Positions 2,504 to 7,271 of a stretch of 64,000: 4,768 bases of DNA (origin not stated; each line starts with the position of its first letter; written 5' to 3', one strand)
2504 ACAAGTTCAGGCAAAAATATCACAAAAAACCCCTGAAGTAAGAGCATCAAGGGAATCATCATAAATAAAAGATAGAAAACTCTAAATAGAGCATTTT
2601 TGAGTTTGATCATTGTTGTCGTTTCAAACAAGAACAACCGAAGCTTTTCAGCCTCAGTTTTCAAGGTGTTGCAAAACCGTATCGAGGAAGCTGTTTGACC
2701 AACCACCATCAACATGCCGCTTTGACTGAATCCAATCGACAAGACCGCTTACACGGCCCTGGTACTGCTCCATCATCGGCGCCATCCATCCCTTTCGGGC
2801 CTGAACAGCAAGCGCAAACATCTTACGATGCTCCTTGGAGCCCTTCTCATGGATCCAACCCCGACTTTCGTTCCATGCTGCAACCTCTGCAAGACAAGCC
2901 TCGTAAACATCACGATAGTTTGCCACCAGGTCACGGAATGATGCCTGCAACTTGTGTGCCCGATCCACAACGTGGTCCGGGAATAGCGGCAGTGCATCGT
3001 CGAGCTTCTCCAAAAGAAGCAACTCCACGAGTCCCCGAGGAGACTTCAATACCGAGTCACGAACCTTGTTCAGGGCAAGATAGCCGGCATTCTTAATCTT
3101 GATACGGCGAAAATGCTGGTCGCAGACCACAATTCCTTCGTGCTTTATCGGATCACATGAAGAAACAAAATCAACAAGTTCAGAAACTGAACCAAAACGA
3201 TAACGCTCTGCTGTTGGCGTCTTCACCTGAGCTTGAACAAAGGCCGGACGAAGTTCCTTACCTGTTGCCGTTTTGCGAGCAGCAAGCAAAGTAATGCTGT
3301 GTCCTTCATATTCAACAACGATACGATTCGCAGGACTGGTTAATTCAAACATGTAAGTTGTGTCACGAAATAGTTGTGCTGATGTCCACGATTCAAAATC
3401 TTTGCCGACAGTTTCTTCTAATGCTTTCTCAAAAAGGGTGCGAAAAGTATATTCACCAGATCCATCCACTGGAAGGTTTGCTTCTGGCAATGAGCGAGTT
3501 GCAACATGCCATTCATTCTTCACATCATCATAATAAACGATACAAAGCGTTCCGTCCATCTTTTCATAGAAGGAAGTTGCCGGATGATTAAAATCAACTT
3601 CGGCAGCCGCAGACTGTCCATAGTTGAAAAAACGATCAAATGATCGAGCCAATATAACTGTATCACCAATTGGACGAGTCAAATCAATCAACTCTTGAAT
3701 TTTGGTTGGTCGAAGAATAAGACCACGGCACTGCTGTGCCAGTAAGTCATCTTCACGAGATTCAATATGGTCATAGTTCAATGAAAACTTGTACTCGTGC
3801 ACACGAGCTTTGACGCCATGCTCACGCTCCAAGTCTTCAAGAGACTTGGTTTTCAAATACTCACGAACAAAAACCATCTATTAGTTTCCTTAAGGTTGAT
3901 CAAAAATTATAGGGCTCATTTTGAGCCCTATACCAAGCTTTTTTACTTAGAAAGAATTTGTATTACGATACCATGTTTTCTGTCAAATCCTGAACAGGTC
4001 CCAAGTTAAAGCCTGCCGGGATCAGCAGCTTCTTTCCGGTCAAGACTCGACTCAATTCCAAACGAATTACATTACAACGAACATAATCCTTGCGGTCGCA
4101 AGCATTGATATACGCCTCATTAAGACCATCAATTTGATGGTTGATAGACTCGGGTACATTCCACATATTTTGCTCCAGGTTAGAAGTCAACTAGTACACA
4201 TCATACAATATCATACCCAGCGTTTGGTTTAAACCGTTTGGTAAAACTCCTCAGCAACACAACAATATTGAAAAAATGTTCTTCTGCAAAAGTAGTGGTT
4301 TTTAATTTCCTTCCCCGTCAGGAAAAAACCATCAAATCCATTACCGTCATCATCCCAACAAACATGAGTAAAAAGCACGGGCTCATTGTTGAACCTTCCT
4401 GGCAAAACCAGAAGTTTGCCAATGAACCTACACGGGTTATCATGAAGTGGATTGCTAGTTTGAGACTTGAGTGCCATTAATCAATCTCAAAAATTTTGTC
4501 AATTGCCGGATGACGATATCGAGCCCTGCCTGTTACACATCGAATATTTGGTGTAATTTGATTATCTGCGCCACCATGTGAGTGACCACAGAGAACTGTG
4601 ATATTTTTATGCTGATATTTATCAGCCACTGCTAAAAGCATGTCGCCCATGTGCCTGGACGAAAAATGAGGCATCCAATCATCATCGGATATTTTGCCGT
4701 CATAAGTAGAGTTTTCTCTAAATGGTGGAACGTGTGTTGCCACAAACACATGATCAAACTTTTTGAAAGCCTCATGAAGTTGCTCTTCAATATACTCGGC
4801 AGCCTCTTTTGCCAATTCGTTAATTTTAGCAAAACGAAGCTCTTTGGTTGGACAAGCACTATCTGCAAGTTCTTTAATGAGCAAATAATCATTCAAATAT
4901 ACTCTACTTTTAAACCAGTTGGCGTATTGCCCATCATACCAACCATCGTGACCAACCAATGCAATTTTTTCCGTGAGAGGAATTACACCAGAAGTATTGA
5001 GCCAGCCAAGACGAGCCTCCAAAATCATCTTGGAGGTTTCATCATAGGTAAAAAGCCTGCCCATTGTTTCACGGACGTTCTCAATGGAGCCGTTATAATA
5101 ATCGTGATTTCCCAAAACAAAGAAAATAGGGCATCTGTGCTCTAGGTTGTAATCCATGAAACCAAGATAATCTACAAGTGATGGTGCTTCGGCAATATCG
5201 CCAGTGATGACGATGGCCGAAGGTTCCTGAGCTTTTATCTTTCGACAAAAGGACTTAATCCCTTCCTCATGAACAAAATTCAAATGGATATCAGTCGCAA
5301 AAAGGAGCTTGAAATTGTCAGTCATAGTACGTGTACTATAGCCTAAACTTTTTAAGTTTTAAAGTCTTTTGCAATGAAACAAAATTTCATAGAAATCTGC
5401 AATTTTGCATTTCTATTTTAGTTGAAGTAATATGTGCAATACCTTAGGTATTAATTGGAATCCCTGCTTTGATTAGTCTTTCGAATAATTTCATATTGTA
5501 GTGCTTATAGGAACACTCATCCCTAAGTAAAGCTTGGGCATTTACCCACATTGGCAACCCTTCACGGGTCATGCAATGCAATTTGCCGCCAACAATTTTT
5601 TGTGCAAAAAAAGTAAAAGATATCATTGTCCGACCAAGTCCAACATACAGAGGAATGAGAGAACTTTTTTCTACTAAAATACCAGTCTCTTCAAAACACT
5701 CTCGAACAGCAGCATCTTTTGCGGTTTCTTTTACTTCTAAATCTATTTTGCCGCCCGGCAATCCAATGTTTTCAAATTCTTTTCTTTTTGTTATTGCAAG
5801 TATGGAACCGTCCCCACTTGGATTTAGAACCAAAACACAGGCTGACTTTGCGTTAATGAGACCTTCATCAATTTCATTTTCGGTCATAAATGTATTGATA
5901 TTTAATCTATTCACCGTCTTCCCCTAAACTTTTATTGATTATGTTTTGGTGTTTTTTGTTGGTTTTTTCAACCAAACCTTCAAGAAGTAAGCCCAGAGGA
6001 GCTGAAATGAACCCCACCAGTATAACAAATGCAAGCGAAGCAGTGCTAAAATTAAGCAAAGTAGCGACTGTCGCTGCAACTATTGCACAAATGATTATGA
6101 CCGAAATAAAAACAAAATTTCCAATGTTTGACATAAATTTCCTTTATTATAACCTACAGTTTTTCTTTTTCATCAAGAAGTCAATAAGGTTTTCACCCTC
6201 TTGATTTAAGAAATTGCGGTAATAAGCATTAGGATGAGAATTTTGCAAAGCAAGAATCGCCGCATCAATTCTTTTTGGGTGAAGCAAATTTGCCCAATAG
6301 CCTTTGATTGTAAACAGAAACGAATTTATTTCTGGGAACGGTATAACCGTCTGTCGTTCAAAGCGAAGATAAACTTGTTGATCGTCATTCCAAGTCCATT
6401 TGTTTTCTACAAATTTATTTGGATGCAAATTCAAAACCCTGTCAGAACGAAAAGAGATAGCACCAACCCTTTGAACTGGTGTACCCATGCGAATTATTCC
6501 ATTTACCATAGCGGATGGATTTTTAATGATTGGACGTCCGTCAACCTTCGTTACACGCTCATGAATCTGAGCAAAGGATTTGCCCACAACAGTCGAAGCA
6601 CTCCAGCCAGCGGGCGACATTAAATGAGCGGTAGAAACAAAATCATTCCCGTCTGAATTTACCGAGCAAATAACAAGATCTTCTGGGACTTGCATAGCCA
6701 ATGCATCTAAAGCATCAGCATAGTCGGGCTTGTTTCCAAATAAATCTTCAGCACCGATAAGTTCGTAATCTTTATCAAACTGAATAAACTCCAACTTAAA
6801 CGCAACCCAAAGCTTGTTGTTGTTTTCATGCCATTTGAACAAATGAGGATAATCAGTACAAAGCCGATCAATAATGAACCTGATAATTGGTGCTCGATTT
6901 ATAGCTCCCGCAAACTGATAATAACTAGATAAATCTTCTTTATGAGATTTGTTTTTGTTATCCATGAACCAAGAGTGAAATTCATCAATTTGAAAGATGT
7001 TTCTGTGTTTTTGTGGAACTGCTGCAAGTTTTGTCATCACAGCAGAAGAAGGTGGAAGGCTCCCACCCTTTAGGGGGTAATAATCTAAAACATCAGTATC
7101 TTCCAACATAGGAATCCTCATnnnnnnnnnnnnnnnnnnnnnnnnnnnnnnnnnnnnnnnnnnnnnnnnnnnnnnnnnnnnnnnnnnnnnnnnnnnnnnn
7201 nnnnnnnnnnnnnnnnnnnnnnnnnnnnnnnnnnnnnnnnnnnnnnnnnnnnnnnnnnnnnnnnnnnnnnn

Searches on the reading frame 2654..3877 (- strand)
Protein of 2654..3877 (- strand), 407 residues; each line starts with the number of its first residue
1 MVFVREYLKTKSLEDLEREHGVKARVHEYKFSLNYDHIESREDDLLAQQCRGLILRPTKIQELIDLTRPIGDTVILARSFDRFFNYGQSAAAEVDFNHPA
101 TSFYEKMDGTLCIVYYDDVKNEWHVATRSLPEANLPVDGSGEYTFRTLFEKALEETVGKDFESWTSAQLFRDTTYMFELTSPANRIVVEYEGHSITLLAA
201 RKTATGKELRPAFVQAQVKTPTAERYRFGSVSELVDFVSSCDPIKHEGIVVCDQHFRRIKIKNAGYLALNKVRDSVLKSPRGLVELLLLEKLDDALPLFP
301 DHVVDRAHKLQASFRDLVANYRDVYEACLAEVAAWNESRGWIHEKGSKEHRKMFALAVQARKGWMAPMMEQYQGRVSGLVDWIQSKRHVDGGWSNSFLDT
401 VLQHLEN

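Call 10: search_protein_families(library=pfam, proteins=[window:2654-3877:-], max_evalue=0.01)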
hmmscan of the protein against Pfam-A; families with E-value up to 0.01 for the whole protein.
window:2654-3877:- (407 aa): 1 family
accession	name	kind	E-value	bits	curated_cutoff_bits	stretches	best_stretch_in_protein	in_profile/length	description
PF09511.15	RNA_lig_T4_1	-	3e-15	57.1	28.3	1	49-264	1-225/227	RNA ligase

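Call 36: search_protein_families(library=phrogs, proteins=[window:2654-3877:-], max_evalue=0.001)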
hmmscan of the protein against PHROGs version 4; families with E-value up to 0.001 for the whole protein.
window:2654-3877:- (407 aa): 2 families
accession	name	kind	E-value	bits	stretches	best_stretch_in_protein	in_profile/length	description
phrog_562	-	tail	6.6e-43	148.1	1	15-376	26-351/377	RNA ligase and tail fiber protein attachment catalyst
phrog_8238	-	DNA, RNA and nucleotide metabolism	9.6e-11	41.5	1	74-276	469-680/737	RNA ligase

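Call 37: search_protein_families(library=ncbifam, proteins=[window:2654-3877:-], max_evalue=0.001)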
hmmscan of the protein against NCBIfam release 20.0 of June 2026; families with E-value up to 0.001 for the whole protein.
window:2654-3877:- (407 aa): 1 family
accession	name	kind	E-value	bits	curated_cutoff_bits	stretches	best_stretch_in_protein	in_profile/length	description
TIGR02308.1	RNA_lig_T4_1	equivalog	1.3e-18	67.3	242.25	1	22-360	29-344/373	T4 RnlA family RNA ligase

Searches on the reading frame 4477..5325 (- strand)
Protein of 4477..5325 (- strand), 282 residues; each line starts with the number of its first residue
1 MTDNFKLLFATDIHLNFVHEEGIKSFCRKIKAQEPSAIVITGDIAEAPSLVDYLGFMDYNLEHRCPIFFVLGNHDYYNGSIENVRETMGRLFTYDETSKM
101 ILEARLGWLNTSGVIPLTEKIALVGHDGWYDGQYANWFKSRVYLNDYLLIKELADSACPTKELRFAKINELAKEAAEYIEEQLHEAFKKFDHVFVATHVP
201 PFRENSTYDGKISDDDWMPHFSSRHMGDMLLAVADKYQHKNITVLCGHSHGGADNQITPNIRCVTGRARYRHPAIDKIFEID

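Call 10: search_protein_families(library=pfam, proteins=[window:4477-5325:-], max_evalue=0.01)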
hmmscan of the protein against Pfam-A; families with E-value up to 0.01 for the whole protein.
window:4477-5325:- (282 aa): 2 families
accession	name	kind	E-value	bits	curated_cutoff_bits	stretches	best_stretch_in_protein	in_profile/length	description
PF00149.33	Metallophos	-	6.2e-12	46.8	21.5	1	6-250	2-189/191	Calcineurin-like phosphoesterase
PF12850.12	Metallophos_2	-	7.2e-05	23.3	27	1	6-81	2-60/154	Calcineurin-like phosphoesterase superfamily domain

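Call 36: search_protein_families(library=phrogs, proteins=[window:4477-5325:-], max_evalue=0.001)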
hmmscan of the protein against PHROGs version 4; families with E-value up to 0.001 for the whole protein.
window:4477-5325:- (282 aa): 2 families
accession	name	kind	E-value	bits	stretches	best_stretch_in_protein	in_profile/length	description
phrog_1649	-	other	6e-22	78.7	1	2-264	33-265/308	metallo-phosphoesterase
phrog_221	-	other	8.5e-05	22.9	0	4-50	111-157/367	metallo-phosphoesterase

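Call 37: search_protein_families(library=ncbifam, proteins=[window:4477-5325:-], max_evalue=0.001)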
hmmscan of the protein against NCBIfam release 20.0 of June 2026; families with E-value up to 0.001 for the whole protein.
window:4477-5325:- (282 aa): 4 families
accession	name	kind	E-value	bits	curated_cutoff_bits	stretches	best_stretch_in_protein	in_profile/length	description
TIGR03729.1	acc_ester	subfamily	5e-10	39.2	148.25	1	7-251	2-220/239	putative phosphoesterase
NF008359.0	PRK11148.1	equivalog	3.4e-05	23.5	225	0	30-78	49-99/275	3',5'-cyclic-AMP phosphodiesterase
NF008460.0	PRK11340.1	equivalog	3.6e-05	23.3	188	1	2-81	47-129/271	phosphodiesterase YaeI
NF033458.1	lipid_A_LpxG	equivalog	0.00058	19.3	350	0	6-79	46-122/321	UDP-2,3-diacylglucosamine diphosphatase LpxG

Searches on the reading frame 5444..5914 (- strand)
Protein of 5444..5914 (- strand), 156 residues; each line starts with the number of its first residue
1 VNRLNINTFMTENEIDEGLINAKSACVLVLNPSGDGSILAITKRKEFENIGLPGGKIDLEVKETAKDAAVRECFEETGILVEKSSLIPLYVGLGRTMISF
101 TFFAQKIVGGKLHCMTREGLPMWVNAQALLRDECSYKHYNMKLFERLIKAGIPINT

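Call 36: search_protein_families(library=phrogs, proteins=[window:5444-5914:-], max_evalue=0.001)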
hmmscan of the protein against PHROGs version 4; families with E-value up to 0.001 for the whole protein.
window:5444-5914:- (156 aa): 4 families
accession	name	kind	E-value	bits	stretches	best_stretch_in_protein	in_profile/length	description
phrog_1185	-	other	2.6e-10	41.2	1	14-86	148-216/301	nudix hydrolase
phrog_1198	-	other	8.1e-09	36.6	1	23-91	39-105/253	MutT/NUDIX hydrolase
phrog_15528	-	head and packaging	9.1e-07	28.6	1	24-95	523-586/794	portal protein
phrog_10313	-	other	1.2e-05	26.1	1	24-83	14-71/159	nudix hydrolase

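Call 37: search_protein_families(library=ncbifam, proteins=[window:5444-5914:-], max_evalue=0.001)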
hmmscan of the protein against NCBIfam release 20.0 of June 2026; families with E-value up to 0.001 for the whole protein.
window:5444-5914:- (156 aa): 6 families
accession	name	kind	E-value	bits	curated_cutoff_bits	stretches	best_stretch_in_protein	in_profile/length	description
NF008044.0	PRK10776.1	equivalog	1.3e-06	28.3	148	1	50-134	33-115/130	8-oxo-dGTP diphosphatase MutT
NF041652.1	Nud_hyd_Dein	equivalog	1.4e-06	28.6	200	1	20-107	11-103/152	Nudix hydrolase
TIGR00586.1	mutt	equivalog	1.5e-06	28.2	97.9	1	49-147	33-127/129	8-oxo-dGTP diphosphatase MutT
TIGR02705.1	nudix_YtkD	equivalog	2e-06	27.4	154.4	1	26-88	26-83/156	RNA deprotection pyrophosphohydrolase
NF052459.1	OxoGTPPhMutT1Mycb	equivalog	4.1e-06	26.1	475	1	35-150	16-128/292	8-oxo-(d)GTP phosphatase MutT1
NF006530.0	PRK08999.1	equivalog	0.00033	19.8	245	1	41-87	22-71/315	Nudix family hydrolase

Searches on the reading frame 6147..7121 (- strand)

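Call 10: search_protein_families(library=pfam, proteins=[window:6147-7121:-], max_evalue=0.01)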
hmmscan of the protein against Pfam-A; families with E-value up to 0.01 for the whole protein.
window:6147-7121:- (324 aa): 1 family
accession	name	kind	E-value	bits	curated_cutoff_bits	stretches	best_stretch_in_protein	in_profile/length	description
PF11927.14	HODM_asu-like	-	1.7e-24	87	25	1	39-279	7-235/273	Haem-dependent oxidative N-demethylase, alpha subunit-like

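Call 36: search_protein_families(library=phrogs, proteins=[window:6147-7121:-], max_evalue=0.001)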
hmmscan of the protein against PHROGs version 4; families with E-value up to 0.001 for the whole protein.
window:6147-7121:- (324 aa): 0 families
